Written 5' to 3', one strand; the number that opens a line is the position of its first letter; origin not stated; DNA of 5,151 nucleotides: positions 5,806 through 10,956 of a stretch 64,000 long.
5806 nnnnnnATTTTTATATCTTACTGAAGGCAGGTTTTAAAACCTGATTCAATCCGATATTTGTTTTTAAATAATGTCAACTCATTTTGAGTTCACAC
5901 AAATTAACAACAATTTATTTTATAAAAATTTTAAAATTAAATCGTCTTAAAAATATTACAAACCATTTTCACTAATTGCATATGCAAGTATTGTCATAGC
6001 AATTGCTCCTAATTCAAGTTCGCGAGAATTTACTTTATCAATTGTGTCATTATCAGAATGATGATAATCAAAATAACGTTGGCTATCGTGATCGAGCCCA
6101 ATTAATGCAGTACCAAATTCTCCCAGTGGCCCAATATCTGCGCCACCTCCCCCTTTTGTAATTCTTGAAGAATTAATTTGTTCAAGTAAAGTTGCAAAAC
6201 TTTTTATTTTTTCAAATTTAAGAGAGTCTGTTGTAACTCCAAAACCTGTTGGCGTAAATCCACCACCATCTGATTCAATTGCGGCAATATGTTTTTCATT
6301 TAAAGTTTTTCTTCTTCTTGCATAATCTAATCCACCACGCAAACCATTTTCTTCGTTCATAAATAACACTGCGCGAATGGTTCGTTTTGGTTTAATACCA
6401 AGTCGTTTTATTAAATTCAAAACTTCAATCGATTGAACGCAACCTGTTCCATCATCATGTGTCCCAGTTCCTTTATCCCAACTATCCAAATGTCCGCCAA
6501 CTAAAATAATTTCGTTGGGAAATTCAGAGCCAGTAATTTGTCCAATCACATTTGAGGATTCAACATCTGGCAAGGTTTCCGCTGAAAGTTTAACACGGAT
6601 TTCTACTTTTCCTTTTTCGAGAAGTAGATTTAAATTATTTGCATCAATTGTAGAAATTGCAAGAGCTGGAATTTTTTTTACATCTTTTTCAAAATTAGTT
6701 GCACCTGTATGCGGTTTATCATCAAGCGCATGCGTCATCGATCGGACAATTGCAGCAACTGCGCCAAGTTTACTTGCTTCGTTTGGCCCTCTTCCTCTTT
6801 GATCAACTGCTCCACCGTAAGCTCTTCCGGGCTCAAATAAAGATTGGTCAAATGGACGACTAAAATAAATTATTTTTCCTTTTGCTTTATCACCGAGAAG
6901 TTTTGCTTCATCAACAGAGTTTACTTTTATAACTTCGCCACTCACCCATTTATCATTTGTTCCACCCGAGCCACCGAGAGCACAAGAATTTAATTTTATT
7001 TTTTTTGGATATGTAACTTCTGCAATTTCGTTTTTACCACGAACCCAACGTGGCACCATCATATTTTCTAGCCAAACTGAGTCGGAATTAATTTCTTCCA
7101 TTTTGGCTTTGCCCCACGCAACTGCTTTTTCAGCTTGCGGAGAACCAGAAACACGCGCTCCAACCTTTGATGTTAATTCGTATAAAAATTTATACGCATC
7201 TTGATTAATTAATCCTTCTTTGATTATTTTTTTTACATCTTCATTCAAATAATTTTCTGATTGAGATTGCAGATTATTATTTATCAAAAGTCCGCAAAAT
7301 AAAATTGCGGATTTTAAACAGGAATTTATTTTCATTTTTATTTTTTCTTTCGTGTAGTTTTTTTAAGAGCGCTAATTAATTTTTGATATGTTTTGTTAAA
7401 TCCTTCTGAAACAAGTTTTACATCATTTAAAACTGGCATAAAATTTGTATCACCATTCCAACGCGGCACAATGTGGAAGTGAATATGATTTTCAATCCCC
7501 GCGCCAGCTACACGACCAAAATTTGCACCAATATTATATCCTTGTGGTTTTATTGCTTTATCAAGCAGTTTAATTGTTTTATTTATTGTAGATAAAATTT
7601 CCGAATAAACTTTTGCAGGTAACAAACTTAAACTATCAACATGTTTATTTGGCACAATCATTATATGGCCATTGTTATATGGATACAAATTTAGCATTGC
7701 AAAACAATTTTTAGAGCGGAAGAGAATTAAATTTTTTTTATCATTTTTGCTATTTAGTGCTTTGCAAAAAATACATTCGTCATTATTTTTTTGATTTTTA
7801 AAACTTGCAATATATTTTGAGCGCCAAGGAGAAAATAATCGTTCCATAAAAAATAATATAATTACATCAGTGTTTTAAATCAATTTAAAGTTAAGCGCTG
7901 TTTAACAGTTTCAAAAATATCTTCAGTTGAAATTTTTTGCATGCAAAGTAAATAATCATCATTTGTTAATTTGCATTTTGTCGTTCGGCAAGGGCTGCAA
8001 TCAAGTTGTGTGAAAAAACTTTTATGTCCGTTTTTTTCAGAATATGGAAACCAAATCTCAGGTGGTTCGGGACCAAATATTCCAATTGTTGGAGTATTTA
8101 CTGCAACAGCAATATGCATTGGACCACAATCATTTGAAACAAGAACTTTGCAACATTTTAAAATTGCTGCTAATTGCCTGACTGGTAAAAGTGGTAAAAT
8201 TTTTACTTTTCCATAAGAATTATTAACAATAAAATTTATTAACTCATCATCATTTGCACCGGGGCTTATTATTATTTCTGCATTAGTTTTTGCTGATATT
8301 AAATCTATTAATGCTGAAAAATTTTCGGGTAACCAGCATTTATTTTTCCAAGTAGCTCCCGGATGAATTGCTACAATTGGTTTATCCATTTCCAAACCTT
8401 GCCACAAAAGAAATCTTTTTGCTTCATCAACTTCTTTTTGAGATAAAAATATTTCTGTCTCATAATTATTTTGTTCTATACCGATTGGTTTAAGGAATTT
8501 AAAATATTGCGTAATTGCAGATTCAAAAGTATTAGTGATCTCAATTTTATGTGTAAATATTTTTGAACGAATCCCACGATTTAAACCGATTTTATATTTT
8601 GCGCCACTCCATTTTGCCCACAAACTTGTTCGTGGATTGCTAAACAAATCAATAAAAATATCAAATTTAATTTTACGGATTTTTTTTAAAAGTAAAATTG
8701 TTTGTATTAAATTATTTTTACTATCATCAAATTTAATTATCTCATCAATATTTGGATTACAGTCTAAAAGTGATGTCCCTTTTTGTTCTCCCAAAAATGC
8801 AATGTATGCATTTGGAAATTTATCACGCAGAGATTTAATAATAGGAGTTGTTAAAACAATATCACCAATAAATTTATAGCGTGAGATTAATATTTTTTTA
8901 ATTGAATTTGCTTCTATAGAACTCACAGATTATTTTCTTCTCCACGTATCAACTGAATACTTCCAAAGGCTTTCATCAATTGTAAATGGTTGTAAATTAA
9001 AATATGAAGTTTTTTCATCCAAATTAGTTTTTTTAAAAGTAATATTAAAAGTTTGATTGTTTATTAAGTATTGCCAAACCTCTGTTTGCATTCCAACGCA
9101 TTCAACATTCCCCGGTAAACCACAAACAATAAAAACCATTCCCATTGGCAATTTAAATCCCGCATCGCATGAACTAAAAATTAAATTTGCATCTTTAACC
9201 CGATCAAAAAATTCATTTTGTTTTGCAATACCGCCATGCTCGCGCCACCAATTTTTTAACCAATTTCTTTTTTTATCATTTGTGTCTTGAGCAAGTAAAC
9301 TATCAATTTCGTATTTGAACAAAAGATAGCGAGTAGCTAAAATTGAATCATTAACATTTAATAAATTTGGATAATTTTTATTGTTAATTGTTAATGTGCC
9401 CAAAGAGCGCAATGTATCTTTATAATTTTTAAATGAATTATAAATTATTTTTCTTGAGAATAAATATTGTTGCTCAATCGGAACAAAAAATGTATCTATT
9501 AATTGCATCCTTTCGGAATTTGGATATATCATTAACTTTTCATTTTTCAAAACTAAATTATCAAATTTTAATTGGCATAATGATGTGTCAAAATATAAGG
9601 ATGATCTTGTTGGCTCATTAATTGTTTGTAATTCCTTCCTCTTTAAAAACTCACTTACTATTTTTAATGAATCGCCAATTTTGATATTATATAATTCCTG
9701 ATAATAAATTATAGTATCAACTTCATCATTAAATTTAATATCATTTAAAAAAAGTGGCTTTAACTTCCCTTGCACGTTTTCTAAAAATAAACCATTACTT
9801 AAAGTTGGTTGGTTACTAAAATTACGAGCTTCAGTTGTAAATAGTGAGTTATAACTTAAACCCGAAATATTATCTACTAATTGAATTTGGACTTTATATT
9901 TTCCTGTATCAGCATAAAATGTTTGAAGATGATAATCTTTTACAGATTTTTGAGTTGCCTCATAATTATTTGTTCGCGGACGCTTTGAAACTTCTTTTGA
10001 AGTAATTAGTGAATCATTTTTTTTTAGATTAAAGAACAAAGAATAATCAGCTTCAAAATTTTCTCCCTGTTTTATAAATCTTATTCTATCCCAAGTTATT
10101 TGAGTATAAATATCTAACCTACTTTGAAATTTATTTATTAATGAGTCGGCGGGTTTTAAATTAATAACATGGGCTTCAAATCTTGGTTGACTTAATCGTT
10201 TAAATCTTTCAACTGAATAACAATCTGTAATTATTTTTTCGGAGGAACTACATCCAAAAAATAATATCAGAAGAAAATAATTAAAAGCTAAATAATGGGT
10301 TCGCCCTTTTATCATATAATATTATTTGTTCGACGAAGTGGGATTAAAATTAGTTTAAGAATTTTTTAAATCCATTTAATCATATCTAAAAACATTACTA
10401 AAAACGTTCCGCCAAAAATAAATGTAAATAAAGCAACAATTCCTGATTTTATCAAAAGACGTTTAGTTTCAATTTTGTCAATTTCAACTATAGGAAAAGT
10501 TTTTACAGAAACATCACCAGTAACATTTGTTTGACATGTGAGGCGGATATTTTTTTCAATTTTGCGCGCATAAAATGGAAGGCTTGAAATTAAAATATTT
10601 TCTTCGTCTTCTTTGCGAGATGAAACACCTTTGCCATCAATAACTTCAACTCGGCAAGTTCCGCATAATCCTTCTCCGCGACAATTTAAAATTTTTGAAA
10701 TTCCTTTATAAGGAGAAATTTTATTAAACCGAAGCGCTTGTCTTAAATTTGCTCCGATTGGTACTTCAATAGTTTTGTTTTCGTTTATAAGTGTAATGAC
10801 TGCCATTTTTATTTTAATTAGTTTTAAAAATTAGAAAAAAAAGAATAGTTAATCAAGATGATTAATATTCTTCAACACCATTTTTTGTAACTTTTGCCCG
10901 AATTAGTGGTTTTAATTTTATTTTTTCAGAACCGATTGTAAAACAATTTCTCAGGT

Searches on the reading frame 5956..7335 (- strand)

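Call 41: search_protein_families(library=pfam, proteins=[window:5956-7335:-], max_evalue=1e-8)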
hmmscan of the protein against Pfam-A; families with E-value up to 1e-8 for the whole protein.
window:5956-7335:- (459 aa): 1 family
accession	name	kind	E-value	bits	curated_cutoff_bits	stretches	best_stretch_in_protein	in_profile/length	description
PF04389.22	Peptidase_M28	-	2.2e-21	76.9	21.3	1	262-441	1-183/193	Peptidase family M28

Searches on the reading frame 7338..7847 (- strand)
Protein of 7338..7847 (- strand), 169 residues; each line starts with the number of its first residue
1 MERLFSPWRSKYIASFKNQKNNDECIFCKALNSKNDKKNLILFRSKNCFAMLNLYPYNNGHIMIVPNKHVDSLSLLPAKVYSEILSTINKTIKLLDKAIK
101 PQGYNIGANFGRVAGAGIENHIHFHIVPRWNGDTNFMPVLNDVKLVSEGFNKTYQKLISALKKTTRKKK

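Call 41: search_protein_families(library=pfam, proteins=[window:7338-7847:-], max_evalue=1e-8)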
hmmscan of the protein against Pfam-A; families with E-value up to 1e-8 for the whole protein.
window:7338-7847:- (169 aa): 2 families
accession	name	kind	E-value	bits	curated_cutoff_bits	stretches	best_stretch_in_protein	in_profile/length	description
PF01230.28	HIT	-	2.5e-14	54.1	21.5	1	38-129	5-95/98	HIT domain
PF04677.20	CwfJ_C_1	-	4.6e-09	36.6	21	1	17-85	6-72/122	Protein similar to CwfJ C-terminus 1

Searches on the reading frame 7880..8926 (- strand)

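Call 41: search_protein_families(library=pfam, proteins=[window:7880-8926:-], max_evalue=1e-8)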
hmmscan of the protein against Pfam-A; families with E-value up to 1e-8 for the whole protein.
window:7880-8926:- (348 aa): 1 family
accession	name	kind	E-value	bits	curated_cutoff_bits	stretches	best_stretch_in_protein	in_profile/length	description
PF01075.23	Glyco_transf_9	-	1.7e-35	123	22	1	79-321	4-244/247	Glycosyltransferase family 9 (heptosyltransferase)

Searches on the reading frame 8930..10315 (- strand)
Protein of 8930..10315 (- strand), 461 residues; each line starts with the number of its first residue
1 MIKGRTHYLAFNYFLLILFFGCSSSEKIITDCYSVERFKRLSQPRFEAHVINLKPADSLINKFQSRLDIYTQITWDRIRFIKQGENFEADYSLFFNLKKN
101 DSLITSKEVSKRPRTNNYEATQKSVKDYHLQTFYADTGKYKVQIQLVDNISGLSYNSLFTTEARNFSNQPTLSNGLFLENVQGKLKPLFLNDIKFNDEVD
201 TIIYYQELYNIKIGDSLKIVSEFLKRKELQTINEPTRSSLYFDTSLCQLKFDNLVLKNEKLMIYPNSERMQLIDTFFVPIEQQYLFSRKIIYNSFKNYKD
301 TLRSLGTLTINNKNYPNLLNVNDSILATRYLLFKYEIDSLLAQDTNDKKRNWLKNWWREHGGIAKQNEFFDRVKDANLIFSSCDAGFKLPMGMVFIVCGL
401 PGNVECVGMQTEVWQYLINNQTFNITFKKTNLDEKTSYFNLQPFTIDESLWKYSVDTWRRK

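Call 41: search_protein_families(library=pfam, proteins=[window:8930-10315:-], max_evalue=1e-8)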
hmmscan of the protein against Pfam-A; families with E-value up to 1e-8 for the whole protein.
window:8930-10315:- (461 aa): 1 family
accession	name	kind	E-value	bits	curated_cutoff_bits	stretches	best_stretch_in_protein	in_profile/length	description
PF20094.4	GWxTD_dom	-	1.9e-20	73.8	26.9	1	307-460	16-172/172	GWxTD domain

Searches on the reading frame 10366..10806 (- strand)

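Call 41: search_protein_families(library=pfam, proteins=[window:10366-10806:-], max_evalue=1e-8)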
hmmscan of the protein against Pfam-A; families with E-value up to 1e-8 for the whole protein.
window:10366-10806:- (146 aa): 0 families

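Call 61: search_protein_families(library=pfam, proteins=[window:10366-10806:-], max_evalue=0.0001)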
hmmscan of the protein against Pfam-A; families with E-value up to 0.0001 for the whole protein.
window:10366-10806:- (146 aa): 1 family
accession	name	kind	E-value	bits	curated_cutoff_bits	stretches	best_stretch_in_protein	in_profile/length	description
PF00111.32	Fer2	-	2.1e-08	34.4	21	1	8-95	5-76/77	2Fe-2S iron-sulfur cluster binding domain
